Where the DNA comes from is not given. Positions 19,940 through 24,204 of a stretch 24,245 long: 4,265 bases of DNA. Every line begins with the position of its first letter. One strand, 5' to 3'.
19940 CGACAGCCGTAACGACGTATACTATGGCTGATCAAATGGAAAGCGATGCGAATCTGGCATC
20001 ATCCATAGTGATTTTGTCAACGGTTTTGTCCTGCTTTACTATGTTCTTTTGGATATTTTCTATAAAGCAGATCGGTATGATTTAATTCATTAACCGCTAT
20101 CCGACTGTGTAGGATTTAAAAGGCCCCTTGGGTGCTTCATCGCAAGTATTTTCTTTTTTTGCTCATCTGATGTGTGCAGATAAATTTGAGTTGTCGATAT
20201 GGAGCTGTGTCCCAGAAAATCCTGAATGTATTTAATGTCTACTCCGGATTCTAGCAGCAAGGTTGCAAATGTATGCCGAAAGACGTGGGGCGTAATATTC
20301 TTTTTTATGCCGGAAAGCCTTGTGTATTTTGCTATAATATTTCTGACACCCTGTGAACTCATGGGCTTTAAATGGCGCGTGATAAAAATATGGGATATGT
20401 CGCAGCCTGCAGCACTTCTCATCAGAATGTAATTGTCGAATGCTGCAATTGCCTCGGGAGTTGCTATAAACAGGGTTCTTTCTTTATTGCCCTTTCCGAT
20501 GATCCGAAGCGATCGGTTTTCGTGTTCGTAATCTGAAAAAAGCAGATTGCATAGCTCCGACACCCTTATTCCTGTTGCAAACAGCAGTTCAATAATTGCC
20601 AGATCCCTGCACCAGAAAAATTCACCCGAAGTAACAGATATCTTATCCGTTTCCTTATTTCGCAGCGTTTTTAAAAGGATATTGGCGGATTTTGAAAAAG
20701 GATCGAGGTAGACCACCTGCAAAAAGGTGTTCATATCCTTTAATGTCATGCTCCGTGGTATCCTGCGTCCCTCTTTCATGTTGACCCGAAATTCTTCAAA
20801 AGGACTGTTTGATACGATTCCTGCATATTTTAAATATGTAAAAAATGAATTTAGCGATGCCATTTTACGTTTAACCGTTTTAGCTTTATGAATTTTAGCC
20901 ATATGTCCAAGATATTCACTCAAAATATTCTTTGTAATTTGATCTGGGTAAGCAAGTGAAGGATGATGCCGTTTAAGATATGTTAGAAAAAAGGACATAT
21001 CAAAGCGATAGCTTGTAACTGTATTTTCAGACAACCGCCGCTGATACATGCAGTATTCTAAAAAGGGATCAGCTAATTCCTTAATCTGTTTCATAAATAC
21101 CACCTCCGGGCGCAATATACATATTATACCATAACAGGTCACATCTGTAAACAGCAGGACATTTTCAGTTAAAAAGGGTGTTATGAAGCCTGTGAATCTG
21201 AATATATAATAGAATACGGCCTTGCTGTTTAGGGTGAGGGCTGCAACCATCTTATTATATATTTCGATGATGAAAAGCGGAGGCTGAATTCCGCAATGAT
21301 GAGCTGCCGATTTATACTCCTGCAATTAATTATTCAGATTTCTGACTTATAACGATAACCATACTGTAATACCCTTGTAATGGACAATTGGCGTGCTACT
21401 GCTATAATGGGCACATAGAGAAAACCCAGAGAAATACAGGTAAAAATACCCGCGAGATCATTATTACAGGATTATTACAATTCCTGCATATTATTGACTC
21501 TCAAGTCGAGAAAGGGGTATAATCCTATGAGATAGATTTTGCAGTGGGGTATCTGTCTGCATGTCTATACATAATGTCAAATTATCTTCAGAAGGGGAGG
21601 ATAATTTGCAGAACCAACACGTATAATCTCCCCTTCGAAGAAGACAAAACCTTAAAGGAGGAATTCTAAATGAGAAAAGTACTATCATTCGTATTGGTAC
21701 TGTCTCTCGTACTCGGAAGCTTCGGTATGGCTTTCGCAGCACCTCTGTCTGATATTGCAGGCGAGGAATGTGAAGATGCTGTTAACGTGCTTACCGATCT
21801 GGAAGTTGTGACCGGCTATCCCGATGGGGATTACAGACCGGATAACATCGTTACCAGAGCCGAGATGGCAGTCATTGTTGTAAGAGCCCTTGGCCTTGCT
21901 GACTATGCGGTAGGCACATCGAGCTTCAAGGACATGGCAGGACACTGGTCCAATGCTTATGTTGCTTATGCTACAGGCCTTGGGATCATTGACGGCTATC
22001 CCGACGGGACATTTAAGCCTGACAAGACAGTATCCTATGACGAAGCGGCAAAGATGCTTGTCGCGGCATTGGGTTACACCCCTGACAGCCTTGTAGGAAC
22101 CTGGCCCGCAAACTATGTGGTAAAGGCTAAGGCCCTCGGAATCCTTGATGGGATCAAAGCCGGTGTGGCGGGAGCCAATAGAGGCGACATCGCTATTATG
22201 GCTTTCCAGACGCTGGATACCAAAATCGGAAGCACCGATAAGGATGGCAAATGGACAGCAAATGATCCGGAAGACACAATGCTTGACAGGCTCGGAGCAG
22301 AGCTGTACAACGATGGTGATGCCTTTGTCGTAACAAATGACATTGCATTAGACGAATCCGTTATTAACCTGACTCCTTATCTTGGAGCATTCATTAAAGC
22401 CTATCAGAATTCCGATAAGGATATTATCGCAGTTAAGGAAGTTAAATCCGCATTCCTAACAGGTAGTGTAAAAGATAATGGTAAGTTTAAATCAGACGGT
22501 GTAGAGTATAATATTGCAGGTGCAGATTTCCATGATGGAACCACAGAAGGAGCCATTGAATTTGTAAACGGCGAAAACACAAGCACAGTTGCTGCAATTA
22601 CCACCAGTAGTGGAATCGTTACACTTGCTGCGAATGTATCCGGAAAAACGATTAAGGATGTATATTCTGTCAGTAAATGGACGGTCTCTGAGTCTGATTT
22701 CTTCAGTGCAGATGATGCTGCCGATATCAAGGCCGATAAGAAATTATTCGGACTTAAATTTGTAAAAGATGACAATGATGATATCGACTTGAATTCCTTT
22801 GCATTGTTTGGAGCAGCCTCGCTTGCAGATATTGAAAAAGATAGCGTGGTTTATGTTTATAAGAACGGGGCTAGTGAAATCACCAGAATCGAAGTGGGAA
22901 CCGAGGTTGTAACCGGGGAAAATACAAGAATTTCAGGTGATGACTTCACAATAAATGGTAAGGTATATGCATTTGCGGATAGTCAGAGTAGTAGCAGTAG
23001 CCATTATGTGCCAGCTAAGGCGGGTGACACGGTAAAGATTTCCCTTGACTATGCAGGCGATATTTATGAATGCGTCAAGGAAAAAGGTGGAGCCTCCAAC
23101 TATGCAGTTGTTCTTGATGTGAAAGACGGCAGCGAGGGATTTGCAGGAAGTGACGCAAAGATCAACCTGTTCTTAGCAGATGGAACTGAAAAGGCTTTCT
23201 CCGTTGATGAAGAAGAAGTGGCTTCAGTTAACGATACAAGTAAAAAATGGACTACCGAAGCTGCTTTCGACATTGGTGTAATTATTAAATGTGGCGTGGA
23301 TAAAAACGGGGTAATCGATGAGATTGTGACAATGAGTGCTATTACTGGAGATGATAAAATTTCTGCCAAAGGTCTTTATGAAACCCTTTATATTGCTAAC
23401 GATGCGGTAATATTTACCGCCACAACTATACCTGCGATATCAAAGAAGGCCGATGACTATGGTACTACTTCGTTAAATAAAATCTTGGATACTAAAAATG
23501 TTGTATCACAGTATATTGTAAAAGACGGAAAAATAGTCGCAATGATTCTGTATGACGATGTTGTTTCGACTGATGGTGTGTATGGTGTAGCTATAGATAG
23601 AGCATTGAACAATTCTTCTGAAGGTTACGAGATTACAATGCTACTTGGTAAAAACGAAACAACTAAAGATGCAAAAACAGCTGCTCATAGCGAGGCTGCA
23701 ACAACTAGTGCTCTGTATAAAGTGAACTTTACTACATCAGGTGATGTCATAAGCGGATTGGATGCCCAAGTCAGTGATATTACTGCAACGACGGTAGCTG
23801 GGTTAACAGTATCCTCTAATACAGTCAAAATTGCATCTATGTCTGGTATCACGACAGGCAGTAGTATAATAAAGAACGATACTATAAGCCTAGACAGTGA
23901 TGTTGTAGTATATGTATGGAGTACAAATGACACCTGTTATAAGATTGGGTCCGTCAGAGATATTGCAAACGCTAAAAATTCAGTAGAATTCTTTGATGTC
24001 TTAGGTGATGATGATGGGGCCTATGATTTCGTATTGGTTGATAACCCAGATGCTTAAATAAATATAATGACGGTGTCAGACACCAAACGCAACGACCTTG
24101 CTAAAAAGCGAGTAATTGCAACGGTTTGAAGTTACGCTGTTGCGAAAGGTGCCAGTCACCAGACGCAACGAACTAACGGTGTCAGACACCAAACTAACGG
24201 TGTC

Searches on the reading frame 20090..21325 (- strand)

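Call 6: search_protein_families(library=pfam, proteins=[window:20090-21325:-], max_evalue=0.1)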
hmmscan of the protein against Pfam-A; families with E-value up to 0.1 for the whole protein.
window:20090-21325:- (411 aa): 4 families
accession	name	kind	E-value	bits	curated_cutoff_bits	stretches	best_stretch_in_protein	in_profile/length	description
PF00589.27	Phage_integrase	-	3e-40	138.2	27.1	1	222-388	4-171/172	Phage integrase family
PF02899.23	Phage_int_SAM_1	-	1.3e-11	45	22.3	1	87-167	3-81/83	Phage integrase, N-terminal SAM-like domain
PF13495.12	Phage_int_SAM_4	-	1e-05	26.3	27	1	87-166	4-79/85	Phage integrase, N-terminal SAM-like domain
PF13102.12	Phage_int_SAM_5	-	0.064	14.1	22.3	1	88-180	6-97/98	Phage integrase SAM-like domain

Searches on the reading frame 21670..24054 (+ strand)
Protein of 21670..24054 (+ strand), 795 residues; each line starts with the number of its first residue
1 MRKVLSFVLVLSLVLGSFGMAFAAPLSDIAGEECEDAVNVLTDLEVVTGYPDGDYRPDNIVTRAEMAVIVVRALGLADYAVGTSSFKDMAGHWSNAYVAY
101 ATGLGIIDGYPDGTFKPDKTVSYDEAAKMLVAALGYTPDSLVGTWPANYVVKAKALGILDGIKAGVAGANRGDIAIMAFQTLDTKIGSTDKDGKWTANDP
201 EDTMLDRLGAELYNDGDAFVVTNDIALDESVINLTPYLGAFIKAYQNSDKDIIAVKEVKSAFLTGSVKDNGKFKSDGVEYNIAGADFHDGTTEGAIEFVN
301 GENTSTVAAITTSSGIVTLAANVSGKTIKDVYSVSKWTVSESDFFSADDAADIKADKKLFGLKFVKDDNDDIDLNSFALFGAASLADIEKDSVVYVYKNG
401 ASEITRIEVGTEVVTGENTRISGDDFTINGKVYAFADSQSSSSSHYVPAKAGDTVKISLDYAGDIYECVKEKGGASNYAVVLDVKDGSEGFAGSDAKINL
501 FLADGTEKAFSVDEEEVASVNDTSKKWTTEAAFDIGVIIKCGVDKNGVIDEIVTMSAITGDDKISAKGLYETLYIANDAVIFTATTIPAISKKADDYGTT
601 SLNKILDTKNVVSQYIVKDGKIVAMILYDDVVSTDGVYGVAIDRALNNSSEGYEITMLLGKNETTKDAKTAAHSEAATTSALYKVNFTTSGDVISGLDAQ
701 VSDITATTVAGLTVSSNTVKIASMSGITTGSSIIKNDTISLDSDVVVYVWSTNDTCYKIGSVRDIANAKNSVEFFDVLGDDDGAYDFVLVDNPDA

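Call 6: search_protein_families(library=pfam, proteins=[window:21670-24054:+], max_evalue=0.1)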
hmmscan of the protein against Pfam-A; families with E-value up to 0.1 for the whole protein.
window:21670-24054:+ (795 aa): 2 families
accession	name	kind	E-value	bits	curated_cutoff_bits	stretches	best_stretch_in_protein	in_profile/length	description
PF00395.25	SLH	-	4.6e-25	87.7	20.8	2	85-127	1-44/44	S-layer homology domain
PF25581.1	AsqO_C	-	0.021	15.3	27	0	607-693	28-115/131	AsqO-like, C-terminal domain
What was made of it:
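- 21670..24057 (+): Context: 795-aa SLH protein, a candidate S-layer protein. Call 6 (SLH E=4.6e-25).
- Checked: S-layer gene: an SLH protein of 795 aa lies at 21670-24057 (call 6).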

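Call 9: search_protein_families(library=ncbifam, proteins=[window:21670-24054:+], max_evalue=0.1)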
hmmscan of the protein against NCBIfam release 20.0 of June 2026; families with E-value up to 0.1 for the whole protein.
window:21670-24054:+ (795 aa): 2 families
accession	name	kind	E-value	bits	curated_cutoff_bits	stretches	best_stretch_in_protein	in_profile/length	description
NF033190.2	inl_like_NEAT_1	exception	5.5e-12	44.8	1275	1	26-134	643-752/754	NEAT domain-containing leucine-rich repeat protein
NF040942.2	hypo_ExtJ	equivalog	0.079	13.4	52.5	0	1-25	1-25/77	selenite/tellurite reduction operon protein ExtJ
